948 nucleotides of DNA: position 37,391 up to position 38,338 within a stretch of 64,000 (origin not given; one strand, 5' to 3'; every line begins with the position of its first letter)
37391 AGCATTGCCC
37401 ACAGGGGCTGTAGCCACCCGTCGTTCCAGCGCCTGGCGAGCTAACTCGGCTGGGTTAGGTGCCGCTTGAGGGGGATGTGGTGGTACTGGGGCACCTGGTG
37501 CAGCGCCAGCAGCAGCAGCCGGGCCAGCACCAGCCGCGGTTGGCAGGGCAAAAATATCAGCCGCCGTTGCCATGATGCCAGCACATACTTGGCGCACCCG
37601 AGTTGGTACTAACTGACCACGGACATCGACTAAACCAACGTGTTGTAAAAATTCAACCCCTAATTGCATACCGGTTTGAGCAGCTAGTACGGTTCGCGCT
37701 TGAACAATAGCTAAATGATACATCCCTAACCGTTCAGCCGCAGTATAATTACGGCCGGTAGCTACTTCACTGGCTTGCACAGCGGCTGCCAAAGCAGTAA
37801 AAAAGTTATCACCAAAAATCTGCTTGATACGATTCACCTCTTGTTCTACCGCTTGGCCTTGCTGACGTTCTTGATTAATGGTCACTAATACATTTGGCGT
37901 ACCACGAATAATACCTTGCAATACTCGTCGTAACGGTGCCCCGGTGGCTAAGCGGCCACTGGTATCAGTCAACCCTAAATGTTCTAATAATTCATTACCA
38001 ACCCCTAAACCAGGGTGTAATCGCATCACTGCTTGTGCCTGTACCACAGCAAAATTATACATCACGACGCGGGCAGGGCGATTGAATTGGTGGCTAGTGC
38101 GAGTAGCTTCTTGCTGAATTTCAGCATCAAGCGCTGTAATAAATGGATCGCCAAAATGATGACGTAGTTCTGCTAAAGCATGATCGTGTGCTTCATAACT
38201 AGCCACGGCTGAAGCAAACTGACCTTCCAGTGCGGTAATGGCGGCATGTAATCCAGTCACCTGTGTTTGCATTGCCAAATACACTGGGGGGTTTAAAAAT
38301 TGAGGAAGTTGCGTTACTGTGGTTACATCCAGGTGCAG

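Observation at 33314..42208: Operon of a 103-aa acidic protein and a 2,846-aa membrane-anchored giant protein, fused without a gap onto ileS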

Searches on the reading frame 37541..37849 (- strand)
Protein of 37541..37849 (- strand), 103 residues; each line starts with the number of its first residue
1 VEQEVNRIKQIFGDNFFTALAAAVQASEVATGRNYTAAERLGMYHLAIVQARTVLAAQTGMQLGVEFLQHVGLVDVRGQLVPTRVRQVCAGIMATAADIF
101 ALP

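Call 53: predict_structure(alignment_id=A4)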
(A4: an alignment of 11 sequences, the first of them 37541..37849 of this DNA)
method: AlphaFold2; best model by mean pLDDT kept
length: 103 residues; sequences in the alignment: 11
mean_pLDDT: 78.8   pTM: 0.51
mean pLDDT of the five models: 78.8, 78.5, 72.3, 70.5, 63.8
residues with pLDDT >= 90: 27; 70-90: 52; 50-70: 18; < 50: 6
segments of 3 or more residues with pLDDT < 50: 99-103
pLDDT, mean of each block of 10 residues (from residue 1): 88 87 93 95 87 62 65 82 79 61 42
secondary structure, 60 per line:
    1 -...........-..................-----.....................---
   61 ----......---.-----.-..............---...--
elements in order: H2-12 H14-31 H37-57 H65-70 H82-95

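Call 79: fold_search(model_id=the predicted structure, library=pdb)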
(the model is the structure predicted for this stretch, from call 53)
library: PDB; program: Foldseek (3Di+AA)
matches with E <= 10: 46; with E <= 0.001: 0
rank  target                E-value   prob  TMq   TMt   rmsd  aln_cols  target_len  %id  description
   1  4v9e_AA               1.8e+00  0.10  0.23  0.13   8.1        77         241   22  Crystal Structure of Rift Valley Fever Virus Nucleocapsid Protein Hexamer Bound to Single-stranded RNA. (released 2014-07-09)
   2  4x8k_A                2.8e+00  0.04  0.19  0.19  14.2       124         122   21  Mycobacterium tuberculosis RbpA-SID in complex with SigmaA domain 2 (released 2015-06-03)
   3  3lyf_C                3.2e+00  0.06  0.24  0.14   9.4        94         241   23  Crystal Structure of the Rift Valley Fever Virus Nucleocapsid Protein (released 2010-06-30)
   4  3lyf_A                3.6e+00  0.08  0.24  0.13   6.7        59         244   25  Crystal Structure of the Rift Valley Fever Virus Nucleocapsid Protein (released 2010-06-30)
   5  3lyf_B                3.6e+00  0.08  0.23  0.12   6.6        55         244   22  Crystal Structure of the Rift Valley Fever Virus Nucleocapsid Protein (released 2010-06-30)
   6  3lyf_D                4.0e+00  0.08  0.22  0.13   6.6        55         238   22  Crystal Structure of the Rift Valley Fever Virus Nucleocapsid Protein (released 2010-06-30)
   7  4h5m_A                4.0e+00  0.07  0.24  0.13   6.8        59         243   25  Crystal Structure of Rift Valley Fever Virus Nucleocapsid Protein Hexamer (released 2012-11-07)
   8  4h5m_C                4.9e+00  0.07  0.23  0.13   6.6        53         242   23  Crystal Structure of Rift Valley Fever Virus Nucleocapsid Protein Hexamer (released 2012-11-07)
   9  3ouo_C                5.2e+00  0.13  0.19  0.10   3.7        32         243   38  Structure of the Nucleoprotein from Rift Valley Fever Virus (released 2011-05-25)
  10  5tj4_B                5.2e+00  0.08  0.20  0.06   6.2        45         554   18  Gasdermin-B C-terminal domain containing the polymorphism residues Gly299:Pro306 fused to maltose binding protein (released 2017-02-01)
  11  3ouo_A                5.2e+00  0.06  0.24  0.13   6.8        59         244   25  Structure of the Nucleoprotein from Rift Valley Fever Virus (released 2011-05-25)
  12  7o24_C                5.5e+00  0.06  0.18  0.13   7.2        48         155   12  Structure of the foamy viral protease-reverse transcriptase in complex with dsDNA. (released 2021-06-30)
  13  3ov9_A                5.5e+00  0.06  0.24  0.13   6.7        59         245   25  Structure of the Nucleoprotein from Rift Valley Fever Virus (released 2011-05-25)
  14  9k1s_C                5.9e+00  0.08  0.22  0.15   6.4        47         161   17  Crystal structure of human granzyme A in complex with GSDMB-C domain (released 2026-02-18)
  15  7ado_E                5.9e+00  0.04  0.17  0.18  13.5        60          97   12  Cryo-EM structure of human ER membrane protein complex in lipid nanodiscs (released 2020-12-02)
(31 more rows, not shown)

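Call 89: search_solved_structures(query=A4, max_evalue=10)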
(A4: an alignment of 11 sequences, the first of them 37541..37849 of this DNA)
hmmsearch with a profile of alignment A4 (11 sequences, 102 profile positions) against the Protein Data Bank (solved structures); distinct sequences matched with E-value up to 10: 13.
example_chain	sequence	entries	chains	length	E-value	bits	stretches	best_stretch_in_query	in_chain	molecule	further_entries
5akb_A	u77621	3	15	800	0.58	14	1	24-99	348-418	DNA MISMATCH REPAIR PROTEIN MUTS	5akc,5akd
7ai6_A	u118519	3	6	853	0.6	14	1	24-99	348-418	DNA mismatch repair protein MutS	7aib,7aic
3k0s_A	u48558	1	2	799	0.61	13.9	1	24-99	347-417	DNA mismatch repair protein mutS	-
1wbd_A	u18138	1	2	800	0.61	13.9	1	24-99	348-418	DNA MISMATCH REPAIR PROTEIN MUTS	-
1wb9_A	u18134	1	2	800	0.61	13.9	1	24-99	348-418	DNA MISMATCH REPAIR PROTEIN MUTS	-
1wbb_A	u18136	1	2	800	0.62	13.9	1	24-99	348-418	DNA MISMATCH REPAIR PROTEIN MUTS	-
1ng9_A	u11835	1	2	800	0.62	13.9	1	24-99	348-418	DNA mismatch repair protein MutS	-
1e3m_A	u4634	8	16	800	0.62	13.9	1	24-99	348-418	DNA MISMATCH REPAIR PROTEIN MUTS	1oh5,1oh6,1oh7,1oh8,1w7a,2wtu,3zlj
7oto_B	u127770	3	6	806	0.62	13.9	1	24-99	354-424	DNA mismatch repair protein MutS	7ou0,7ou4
6i5f_A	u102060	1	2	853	0.63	13.9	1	24-99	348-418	DNA mismatch repair protein MutS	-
7ai5_A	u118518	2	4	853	0.63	13.9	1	24-99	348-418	DNA mismatch repair protein MutS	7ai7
7ou2_A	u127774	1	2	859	0.65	13.9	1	24-99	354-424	DNA mismatch repair protein MutS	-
4jgs_A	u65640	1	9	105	0.73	13.7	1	11-96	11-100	MLV-related proviral Env polyprotein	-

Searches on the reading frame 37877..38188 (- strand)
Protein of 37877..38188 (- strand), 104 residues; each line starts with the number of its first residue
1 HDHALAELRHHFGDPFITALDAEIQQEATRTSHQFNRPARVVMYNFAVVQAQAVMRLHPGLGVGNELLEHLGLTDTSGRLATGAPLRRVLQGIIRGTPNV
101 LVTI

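Call 26: search_protein_representatives(alignment_id=A1)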
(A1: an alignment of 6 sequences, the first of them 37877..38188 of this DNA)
Query: 6 sequences, 105 profile positions. Proteins with E-value up to 0.001 (for the whole library): 1; up to 1e-10: 1; up to 1e-30: 1. The best 1 are listed.
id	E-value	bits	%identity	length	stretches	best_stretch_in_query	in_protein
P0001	1.2e-197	658.8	-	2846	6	1-105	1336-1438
